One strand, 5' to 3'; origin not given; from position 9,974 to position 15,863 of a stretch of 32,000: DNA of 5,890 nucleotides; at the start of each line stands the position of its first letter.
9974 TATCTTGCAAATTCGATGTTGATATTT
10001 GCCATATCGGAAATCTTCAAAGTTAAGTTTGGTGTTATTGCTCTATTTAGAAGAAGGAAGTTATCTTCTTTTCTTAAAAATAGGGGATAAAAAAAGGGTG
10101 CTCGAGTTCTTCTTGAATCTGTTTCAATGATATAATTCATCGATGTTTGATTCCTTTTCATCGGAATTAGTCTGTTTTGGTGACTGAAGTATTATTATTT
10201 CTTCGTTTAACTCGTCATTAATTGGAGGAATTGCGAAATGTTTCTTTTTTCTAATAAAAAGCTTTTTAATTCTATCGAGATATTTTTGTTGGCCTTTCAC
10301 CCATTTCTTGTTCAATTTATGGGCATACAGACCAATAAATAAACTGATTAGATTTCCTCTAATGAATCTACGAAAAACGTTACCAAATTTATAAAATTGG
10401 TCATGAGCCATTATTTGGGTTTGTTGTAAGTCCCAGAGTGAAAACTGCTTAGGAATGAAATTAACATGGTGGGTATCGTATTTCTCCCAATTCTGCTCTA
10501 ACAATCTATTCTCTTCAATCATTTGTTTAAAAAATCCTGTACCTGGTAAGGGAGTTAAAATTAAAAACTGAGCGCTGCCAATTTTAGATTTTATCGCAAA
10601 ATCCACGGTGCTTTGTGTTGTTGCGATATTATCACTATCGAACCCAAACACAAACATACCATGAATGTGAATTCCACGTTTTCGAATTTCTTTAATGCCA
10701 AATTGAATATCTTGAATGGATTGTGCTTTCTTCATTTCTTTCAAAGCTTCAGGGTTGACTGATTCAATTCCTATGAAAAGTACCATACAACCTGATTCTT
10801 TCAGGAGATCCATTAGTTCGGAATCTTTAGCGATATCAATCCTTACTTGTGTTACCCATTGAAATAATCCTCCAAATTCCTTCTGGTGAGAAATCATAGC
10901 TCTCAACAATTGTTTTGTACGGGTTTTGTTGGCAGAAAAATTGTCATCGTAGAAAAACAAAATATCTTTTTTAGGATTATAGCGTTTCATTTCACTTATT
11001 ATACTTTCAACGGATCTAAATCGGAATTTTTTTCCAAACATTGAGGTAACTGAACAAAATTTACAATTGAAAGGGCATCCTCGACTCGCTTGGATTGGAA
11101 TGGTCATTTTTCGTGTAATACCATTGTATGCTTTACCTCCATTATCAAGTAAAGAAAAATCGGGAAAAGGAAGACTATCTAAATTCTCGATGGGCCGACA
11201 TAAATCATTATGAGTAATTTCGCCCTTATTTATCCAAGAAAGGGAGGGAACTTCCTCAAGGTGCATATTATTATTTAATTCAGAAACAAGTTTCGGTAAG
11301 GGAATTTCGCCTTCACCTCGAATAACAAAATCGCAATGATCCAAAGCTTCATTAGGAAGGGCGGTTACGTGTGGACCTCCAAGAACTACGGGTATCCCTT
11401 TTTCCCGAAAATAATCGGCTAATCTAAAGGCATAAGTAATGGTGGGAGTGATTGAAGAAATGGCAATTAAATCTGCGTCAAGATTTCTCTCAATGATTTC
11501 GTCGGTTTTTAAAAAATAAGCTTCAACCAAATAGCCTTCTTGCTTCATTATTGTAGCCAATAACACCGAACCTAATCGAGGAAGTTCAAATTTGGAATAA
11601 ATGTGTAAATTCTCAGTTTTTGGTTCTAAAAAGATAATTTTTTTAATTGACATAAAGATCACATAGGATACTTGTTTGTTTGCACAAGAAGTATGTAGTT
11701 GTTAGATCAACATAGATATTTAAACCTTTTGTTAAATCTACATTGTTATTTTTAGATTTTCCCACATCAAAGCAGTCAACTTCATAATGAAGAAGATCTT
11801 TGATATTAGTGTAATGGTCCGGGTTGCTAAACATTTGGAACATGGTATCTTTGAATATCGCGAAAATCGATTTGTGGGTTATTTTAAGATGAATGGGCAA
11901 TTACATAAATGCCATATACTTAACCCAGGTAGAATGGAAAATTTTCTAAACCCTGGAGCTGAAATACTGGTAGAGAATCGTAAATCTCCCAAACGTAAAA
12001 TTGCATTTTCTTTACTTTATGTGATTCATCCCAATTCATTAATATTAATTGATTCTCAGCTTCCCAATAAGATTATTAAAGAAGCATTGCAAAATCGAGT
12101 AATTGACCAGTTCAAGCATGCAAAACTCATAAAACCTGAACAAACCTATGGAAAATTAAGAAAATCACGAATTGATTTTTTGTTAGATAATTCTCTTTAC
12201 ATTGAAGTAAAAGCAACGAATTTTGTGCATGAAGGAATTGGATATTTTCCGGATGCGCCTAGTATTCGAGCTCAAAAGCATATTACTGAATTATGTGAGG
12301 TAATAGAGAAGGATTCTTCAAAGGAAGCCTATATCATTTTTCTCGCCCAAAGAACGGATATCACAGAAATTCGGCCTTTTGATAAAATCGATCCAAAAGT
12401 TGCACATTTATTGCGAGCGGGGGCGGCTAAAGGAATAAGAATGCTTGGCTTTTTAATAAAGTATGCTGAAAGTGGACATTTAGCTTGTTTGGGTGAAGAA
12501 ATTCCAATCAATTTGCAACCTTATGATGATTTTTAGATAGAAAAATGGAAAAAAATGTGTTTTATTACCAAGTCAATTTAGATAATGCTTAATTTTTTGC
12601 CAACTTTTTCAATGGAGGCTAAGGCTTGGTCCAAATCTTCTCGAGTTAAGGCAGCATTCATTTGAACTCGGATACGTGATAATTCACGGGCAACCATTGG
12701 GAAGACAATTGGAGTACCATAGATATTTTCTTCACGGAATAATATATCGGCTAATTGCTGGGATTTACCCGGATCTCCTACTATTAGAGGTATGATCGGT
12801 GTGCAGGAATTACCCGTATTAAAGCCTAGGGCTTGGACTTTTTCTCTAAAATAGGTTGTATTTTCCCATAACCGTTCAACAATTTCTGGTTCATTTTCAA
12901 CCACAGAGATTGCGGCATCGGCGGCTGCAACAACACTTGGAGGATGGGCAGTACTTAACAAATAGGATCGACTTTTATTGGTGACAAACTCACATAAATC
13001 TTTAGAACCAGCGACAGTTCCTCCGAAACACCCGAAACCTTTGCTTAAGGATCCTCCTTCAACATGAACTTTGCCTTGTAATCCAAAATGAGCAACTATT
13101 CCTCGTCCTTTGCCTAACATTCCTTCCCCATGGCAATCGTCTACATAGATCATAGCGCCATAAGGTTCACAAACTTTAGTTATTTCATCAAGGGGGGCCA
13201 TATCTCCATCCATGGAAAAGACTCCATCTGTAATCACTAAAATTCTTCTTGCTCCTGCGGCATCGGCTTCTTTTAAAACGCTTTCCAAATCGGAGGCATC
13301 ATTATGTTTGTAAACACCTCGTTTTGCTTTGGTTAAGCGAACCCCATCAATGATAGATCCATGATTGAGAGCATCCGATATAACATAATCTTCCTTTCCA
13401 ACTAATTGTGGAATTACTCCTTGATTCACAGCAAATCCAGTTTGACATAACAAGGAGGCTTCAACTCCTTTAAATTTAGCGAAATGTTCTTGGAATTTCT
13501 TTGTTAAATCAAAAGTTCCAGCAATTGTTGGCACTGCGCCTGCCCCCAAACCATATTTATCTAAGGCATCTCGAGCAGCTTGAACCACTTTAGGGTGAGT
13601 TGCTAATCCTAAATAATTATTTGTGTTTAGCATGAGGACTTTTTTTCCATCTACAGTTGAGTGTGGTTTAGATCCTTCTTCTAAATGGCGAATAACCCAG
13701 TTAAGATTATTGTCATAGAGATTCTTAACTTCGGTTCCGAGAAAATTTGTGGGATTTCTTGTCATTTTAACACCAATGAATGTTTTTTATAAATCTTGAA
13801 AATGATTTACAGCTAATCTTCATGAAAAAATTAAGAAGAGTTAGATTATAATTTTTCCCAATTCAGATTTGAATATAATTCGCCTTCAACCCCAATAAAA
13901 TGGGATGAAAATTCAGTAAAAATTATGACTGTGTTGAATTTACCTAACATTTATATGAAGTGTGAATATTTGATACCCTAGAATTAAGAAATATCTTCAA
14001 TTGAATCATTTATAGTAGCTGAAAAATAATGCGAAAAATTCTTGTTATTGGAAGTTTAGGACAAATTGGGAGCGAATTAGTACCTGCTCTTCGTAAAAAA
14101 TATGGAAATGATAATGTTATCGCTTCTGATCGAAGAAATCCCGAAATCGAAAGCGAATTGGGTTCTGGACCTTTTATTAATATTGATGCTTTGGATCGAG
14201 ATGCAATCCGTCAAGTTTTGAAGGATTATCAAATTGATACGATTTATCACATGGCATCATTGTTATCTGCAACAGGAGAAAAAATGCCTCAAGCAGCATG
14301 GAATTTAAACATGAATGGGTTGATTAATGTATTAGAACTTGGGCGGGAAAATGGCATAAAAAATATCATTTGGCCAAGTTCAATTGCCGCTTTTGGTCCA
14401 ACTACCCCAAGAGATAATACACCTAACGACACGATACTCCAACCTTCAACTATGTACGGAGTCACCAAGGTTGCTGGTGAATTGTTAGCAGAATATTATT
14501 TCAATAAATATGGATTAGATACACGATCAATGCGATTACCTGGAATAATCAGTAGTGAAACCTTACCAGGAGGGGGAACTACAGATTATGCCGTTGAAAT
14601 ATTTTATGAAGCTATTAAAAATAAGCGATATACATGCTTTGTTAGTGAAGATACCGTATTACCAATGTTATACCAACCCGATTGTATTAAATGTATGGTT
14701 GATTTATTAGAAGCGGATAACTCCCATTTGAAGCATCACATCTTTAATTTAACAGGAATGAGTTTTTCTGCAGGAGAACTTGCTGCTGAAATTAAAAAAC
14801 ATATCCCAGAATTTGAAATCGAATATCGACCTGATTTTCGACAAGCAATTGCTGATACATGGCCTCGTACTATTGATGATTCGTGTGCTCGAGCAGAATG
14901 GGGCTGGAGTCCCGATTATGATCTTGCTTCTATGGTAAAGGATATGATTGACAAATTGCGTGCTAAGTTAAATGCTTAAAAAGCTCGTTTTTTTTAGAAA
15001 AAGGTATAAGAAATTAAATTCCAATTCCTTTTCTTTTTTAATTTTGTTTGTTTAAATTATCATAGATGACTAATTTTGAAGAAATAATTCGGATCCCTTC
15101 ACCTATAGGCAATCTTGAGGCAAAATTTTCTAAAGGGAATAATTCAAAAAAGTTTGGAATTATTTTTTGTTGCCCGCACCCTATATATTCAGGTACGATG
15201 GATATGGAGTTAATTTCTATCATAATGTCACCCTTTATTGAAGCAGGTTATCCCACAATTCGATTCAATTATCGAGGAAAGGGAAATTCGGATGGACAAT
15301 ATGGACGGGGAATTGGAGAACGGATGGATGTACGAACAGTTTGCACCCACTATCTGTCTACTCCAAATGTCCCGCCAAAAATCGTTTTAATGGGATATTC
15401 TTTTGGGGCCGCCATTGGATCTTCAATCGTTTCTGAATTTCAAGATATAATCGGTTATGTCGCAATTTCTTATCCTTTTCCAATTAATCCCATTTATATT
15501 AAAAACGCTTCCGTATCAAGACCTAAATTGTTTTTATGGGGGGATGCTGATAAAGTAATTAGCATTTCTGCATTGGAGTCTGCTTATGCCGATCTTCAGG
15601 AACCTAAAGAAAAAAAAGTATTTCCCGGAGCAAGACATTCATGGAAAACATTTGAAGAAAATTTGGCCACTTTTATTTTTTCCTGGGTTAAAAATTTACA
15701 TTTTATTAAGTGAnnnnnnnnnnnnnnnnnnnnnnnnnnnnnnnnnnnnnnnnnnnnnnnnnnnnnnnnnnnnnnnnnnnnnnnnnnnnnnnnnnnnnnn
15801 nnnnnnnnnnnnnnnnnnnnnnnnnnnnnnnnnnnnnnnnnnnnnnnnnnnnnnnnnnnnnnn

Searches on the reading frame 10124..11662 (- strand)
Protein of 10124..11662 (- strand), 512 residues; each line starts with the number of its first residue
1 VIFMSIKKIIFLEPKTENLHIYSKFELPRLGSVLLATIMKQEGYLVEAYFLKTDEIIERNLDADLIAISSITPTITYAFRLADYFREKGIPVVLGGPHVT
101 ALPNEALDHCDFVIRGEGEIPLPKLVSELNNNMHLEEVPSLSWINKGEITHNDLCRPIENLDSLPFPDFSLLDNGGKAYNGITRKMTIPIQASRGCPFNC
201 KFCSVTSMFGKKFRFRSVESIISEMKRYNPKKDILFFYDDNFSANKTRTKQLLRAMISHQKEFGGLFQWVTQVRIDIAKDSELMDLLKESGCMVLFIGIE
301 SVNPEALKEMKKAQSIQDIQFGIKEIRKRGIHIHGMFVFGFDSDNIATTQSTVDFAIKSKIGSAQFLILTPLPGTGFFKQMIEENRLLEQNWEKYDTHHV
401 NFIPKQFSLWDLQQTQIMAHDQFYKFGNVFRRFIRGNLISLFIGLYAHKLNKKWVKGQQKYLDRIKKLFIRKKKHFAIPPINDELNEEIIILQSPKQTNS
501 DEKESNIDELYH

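Call 8: search_protein_families(library=pfam, proteins=[window:10124-11662:-], max_evalue=0.01)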
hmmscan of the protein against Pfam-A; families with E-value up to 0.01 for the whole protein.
window:10124-11662:- (512 aa): 2 families
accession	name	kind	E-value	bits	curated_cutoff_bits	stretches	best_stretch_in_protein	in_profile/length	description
PF04055.27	Radical_SAM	-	4.1e-21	76.3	29.5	1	192-355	3-165/166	Radical SAM superfamily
PF02310.24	B12-binding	-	2.9e-15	56.6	32.1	1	23-125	8-120/121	B12 binding domain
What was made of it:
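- A B12-binding radical SAM gene lies in the window at 10124-11662 (call 8).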

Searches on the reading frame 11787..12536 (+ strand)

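Call 8: search_protein_families(library=pfam, proteins=[window:11787-12536:+], max_evalue=0.01)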
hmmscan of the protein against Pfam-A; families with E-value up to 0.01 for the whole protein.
window:11787-12536:+ (249 aa): 2 families
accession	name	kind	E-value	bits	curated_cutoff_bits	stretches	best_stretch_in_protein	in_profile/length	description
PF03749.19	SfsA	-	1.3e-34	119.4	22.8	1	91-227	1-135/138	Sugar fermentation stimulation protein RE domain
PF17746.7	SfsA_N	-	1.3e-15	57.6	25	1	25-88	3-63/63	SfsA N-terminal OB domain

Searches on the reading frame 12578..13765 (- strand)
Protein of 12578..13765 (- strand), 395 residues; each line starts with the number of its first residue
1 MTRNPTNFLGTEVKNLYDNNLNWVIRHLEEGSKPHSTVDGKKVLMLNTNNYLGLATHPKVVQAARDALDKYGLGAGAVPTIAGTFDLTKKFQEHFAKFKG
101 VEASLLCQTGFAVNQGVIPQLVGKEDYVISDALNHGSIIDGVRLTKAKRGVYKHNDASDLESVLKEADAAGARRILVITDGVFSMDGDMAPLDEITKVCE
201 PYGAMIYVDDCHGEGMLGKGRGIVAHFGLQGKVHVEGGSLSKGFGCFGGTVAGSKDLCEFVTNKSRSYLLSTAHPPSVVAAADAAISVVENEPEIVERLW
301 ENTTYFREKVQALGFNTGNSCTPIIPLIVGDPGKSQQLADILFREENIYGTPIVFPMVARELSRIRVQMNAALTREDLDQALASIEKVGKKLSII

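Call 8: search_protein_families(library=pfam, proteins=[window:12578-13765:-], max_evalue=0.01)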
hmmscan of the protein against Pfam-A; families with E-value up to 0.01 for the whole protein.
window:12578-13765:- (395 aa): 1 family
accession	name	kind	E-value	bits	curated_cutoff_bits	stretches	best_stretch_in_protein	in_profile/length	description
PF00155.27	Aminotran_1_2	-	2.2e-58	198.6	19.7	1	42-385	2-361/361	Aminotransferase class I and II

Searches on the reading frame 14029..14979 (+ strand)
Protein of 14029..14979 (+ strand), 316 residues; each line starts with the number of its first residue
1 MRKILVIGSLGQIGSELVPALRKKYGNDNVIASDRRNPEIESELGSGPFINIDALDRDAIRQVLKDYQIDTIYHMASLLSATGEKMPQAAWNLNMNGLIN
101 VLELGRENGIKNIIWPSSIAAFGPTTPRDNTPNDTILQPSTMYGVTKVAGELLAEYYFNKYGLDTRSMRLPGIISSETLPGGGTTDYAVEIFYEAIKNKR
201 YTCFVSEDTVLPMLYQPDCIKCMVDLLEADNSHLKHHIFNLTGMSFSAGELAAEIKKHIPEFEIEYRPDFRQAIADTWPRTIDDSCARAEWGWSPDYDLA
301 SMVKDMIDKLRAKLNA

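Call 8: search_protein_families(library=pfam, proteins=[window:14029-14979:+], max_evalue=0.01)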
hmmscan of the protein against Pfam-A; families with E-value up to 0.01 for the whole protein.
window:14029-14979:+ (316 aa): 7 families
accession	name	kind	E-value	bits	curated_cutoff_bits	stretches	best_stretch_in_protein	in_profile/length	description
PF01370.27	Epimerase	-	6.2e-32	111.3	20.9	1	4-241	1-239/240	NAD dependent epimerase/dehydratase family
PF16363.11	GDP_Man_Dehyd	-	4.8e-22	79.3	27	1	5-306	1-332/332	GDP-mannose 4,6 dehydratase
PF04321.23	RmlD_sub_bind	-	4.8e-13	49.3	27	1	3-153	2-135/287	RmlD substrate binding domain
PF01073.25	3Beta_HSD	-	4e-11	42.9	22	1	5-128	1-126/280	3-beta hydroxysteroid dehydrogenase/isomerase family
PF02719.21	Polysacc_synt_2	-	5.1e-07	29.6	20.2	1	4-125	1-135/293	Polysaccharide biosynthesis protein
PF07993.18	NAD_binding_4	-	5.3e-07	29.5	20.1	1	67-208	87-242/258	Male sterility protein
PF13460.12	NAD_binding_10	-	8.1e-06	26.3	27.2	1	8-139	1-119/184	NAD(P)H-binding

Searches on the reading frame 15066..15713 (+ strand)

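Call 8: search_protein_families(library=pfam, proteins=[window:15066-15713:+], max_evalue=0.01)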
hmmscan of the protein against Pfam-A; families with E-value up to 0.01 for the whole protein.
window:15066-15713:+ (215 aa): 8 families
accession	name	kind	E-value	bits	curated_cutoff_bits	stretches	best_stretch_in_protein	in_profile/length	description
PF12146.15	Hydrolase_4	-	5.6e-10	39.4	27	2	57-133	27-106/239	Serine aminopeptidase, S33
PF01738.24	DLH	-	2e-07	31.3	21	1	95-194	87-189/217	Dienelactone hydrolase family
PF20408.4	Abhydrolase_11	-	3.6e-06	27.3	27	1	45-197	15-171/193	Alpha/beta hydrolase domain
PF00561.26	Abhydrolase_1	-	1.5e-05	25.3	25.8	0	55-129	21-94/245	alpha/beta hydrolase fold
PF02230.22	Abhydrolase_2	-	0.00043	20.6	23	1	104-204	105-213/217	Phospholipase/Carboxylesterase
PF02129.25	Peptidase_S15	-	0.0038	17.4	23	1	50-159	46-152/262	X-Pro dipeptidyl-peptidase (S15 family)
PF08840.17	BAAT_C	-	0.0046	17.5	20.9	1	97-138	14-56/210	BAAT / Acyl-CoA thioester hydrolase C terminal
PF12697.13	Abhydrolase_6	-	0.0066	17.6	26.3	0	60-155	26-113/217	Alpha/beta hydrolase family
